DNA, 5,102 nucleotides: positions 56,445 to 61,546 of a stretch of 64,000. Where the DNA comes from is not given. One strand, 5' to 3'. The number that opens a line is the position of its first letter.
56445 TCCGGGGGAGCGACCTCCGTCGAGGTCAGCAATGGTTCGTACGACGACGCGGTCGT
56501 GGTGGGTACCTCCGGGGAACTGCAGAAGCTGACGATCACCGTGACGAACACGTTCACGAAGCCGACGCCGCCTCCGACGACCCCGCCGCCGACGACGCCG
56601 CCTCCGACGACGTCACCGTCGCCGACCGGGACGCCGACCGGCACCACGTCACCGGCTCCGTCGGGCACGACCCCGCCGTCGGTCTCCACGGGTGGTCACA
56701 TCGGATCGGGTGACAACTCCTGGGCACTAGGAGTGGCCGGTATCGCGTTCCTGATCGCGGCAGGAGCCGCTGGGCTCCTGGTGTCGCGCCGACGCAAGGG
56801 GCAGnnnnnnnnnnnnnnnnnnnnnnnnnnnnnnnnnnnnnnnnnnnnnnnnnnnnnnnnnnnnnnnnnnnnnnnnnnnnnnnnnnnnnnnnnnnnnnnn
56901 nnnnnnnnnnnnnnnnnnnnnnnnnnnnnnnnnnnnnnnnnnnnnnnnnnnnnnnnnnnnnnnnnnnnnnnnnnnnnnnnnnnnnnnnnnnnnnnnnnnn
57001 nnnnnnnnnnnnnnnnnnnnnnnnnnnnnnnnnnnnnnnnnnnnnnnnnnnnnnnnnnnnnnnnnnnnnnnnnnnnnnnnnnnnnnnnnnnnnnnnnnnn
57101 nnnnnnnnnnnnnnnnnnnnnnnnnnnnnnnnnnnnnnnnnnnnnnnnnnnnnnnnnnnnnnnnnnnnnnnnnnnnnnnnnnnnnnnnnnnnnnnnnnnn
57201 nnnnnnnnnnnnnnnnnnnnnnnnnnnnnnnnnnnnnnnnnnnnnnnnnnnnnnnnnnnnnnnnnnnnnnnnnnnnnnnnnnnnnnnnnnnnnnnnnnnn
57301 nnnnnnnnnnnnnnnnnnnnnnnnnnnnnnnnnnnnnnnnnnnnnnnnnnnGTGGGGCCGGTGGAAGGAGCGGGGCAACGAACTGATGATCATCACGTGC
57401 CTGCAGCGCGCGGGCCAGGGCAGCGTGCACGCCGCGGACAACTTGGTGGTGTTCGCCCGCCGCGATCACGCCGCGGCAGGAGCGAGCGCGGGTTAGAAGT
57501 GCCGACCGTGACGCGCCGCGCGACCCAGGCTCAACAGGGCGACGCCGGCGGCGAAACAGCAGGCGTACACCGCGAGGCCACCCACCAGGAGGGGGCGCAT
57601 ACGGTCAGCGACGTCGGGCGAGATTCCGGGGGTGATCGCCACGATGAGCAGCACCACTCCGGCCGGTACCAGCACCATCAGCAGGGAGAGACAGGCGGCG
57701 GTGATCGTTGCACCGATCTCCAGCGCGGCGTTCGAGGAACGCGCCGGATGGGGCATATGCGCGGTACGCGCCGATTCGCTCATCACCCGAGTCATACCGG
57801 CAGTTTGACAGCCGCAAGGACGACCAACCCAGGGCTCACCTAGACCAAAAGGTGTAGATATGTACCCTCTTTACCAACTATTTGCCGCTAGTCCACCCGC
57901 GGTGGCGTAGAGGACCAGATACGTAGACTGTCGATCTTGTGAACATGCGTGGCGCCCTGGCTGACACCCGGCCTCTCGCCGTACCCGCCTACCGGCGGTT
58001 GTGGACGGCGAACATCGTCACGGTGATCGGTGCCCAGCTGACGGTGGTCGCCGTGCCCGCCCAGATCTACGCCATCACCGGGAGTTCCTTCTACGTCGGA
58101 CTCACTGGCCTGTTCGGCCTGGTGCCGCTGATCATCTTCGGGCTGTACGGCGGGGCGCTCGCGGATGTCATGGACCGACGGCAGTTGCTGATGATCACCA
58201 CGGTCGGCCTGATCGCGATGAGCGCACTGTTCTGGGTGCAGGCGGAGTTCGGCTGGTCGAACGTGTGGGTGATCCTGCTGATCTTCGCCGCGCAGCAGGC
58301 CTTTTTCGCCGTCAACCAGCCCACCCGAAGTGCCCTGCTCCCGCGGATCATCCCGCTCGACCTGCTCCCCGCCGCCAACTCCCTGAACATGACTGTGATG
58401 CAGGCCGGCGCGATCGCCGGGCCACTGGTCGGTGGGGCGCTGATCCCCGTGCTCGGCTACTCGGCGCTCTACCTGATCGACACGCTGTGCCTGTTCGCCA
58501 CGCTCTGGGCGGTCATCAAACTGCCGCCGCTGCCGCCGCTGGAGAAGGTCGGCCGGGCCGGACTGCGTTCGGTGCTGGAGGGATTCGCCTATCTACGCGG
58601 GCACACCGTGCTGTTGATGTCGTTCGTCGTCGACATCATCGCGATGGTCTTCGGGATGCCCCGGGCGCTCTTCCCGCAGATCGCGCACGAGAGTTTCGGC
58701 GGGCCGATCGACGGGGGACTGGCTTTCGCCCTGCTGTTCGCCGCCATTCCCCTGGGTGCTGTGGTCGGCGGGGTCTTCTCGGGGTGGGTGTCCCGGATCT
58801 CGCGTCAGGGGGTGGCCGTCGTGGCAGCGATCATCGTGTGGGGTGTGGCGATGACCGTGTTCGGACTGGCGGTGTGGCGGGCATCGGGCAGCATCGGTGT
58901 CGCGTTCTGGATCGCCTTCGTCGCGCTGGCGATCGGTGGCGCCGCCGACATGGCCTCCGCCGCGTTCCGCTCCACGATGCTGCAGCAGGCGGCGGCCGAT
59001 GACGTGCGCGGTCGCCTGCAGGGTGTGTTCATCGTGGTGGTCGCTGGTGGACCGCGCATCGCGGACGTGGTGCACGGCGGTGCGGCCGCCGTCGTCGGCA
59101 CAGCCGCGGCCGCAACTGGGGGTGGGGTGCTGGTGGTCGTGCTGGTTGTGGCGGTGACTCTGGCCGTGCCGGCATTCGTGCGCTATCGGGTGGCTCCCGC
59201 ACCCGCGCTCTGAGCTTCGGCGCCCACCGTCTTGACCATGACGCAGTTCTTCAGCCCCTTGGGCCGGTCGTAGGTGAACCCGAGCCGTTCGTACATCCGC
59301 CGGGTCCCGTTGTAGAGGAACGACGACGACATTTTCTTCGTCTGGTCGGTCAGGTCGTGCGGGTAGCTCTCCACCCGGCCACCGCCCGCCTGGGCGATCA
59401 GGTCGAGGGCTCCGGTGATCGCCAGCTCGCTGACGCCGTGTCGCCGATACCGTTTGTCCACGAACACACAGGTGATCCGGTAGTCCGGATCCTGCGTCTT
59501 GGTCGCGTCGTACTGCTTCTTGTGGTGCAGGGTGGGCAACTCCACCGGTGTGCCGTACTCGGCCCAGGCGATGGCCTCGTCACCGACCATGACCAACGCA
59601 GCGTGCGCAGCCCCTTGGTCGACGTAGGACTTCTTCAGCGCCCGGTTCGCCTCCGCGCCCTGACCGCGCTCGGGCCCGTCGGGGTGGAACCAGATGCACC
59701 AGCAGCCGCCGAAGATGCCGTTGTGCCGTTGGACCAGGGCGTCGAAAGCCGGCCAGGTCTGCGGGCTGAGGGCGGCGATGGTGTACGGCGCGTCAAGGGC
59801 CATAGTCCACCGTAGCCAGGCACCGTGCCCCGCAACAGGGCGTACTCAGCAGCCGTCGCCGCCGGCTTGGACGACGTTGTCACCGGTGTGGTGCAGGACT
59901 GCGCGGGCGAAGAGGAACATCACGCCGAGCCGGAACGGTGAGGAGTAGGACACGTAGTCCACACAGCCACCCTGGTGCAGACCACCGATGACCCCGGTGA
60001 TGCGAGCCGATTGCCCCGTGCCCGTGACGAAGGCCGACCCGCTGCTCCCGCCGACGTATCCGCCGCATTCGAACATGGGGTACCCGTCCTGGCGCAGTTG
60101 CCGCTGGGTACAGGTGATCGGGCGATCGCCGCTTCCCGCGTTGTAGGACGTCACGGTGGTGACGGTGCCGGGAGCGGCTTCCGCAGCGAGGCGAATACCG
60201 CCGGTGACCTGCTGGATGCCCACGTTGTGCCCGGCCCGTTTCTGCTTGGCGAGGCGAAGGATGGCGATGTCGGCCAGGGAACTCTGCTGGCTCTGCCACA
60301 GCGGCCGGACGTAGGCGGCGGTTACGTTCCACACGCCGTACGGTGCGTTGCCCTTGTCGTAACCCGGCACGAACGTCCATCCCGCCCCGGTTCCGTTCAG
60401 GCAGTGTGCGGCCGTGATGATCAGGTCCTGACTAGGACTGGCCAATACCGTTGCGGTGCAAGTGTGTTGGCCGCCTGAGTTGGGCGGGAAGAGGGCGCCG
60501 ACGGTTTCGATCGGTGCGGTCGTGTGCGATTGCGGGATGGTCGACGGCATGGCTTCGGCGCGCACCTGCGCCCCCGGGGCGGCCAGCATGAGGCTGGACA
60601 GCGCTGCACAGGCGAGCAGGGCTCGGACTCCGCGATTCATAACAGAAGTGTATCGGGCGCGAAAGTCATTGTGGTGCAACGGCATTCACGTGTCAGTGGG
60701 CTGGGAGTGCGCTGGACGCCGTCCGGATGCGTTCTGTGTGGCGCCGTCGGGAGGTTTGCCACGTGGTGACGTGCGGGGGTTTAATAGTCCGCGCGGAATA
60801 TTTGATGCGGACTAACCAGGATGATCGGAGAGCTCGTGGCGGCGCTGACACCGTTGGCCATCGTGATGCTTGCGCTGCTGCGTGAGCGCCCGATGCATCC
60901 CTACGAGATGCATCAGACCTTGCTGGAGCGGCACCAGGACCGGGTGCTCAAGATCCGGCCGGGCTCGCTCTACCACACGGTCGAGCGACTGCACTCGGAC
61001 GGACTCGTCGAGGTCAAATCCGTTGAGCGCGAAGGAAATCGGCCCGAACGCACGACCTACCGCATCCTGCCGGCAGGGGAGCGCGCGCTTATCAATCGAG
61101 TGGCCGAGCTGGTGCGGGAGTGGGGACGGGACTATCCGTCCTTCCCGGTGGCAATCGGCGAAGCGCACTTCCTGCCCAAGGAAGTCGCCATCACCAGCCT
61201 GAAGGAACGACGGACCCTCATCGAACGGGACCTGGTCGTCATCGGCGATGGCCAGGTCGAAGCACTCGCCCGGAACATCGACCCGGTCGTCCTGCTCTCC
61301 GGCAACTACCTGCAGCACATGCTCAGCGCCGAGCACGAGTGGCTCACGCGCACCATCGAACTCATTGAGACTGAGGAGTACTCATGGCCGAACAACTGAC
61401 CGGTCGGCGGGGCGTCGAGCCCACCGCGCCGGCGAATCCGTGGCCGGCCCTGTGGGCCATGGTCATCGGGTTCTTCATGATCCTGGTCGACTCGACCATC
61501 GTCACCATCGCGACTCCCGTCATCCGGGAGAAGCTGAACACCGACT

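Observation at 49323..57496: Giant 2494-aa surface protein translationally coupled to a dedicated sortase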

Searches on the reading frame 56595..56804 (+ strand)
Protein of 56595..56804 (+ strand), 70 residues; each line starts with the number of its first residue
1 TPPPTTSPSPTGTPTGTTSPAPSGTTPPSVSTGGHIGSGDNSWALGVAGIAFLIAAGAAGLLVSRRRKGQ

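Call 64: search_protein_families(library=ncbifam, proteins=[window:56595-56804:+], max_evalue=10)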
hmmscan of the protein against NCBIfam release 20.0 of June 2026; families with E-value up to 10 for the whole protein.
seq(70 aa): 4 families
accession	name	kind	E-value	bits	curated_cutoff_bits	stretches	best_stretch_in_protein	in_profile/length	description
TIGR01167.1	LPXTG_anchor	domain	0.004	17.8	15.9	1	39-68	7-33/34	LPXTG cell wall anchor domain-containing protein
NF051874.1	PVV_CTERM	equivalog_domain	0.04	13.7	27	1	44-67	9-33/38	PVV-CTERM domain-containing choice-of-anchor G protein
NF058571.1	GVDTG_CTERM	domain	0.056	13.8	29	1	37-67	15-44/44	GVDTG sorting domain-containing protein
NF033846.1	Rumino_NPXTG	domain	0.069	13.5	23.5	1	47-68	9-30/30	NPXTG-anchored protein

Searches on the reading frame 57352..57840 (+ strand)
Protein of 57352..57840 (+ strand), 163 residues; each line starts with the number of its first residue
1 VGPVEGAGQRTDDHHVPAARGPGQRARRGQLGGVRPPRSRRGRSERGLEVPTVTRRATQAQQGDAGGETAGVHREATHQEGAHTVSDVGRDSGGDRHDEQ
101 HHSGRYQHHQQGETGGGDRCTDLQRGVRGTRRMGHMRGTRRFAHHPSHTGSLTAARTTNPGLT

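Call 9: search_protein_families(library=pfam, proteins=[window:57352-57840:+], max_evalue=0.01)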
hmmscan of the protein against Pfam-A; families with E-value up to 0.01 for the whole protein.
window:57352-57840:+ (163 aa): 0 families

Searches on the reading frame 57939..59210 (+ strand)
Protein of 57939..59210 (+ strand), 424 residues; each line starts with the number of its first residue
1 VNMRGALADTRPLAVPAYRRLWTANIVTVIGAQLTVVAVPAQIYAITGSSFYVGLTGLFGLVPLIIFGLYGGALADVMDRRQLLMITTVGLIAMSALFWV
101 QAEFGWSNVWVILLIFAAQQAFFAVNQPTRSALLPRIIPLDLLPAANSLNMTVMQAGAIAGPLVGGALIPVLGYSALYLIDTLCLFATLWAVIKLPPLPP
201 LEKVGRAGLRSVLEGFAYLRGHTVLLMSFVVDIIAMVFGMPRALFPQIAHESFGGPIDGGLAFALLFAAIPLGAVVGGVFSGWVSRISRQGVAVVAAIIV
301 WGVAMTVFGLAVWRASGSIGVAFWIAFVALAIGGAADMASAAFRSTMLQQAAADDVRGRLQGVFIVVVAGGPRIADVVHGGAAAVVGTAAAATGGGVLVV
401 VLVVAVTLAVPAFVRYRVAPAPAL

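Call 9: search_protein_families(library=pfam, proteins=[window:57939-59210:+], max_evalue=0.01)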
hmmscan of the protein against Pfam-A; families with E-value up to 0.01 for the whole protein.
window:57939-59210:+ (424 aa): 2 families
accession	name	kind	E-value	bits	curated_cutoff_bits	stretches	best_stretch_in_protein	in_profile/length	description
PF05977.19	MFS_3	-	1.4e-29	103.4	27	1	11-412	5-397/524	Transmembrane secretion effector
PF07690.21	MFS_1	-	3.6e-23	82.5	33.4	1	21-370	1-341/347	Major Facilitator Superfamily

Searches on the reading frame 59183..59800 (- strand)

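Call 9: search_protein_families(library=pfam, proteins=[window:59183-59800:-], max_evalue=0.01)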
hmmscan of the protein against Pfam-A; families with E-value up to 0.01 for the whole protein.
window:59183-59800:- (205 aa): 2 families
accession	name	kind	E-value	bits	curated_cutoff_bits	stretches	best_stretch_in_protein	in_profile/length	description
PF13508.13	Acetyltransf_7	-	0.00058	20.6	27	1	106-176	27-83/84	Acetyltransferase (GNAT) domain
PF00583.31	Acetyltransf_1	-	0.00091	19.9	20.7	0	66-145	34-98/116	Acetyltransferase (GNAT) family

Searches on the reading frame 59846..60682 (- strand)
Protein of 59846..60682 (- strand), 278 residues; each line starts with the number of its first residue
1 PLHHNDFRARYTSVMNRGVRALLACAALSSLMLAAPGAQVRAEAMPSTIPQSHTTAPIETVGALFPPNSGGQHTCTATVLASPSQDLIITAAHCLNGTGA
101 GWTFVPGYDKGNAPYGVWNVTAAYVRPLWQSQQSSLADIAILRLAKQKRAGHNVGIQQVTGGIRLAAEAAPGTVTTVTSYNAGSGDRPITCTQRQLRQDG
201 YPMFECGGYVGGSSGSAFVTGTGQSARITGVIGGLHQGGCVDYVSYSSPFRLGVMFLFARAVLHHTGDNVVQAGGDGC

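Call 9: search_protein_families(library=pfam, proteins=[window:59846-60682:-], max_evalue=0.01)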
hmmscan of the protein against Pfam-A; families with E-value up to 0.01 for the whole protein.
window:59846-60682:- (278 aa): 2 families
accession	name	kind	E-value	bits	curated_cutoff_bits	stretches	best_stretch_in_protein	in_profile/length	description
PF00089.32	Trypsin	-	5.9e-07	30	20.6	1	70-199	22-142/220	Trypsin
PF13365.12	Trypsin_2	-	4.8e-05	24.6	27.6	1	84-224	9-140/144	Trypsin-like peptidase domain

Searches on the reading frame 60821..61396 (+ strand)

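Call 9: search_protein_families(library=pfam, proteins=[window:60821-61396:+], max_evalue=0.01)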
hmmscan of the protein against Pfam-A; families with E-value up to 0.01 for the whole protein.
window:60821-61396:+ (192 aa): 1 family
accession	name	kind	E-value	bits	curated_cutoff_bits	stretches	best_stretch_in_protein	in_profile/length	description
PF03551.20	PadR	-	3.3e-12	46.7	27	1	16-90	1-73/75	Transcriptional regulator PadR-like family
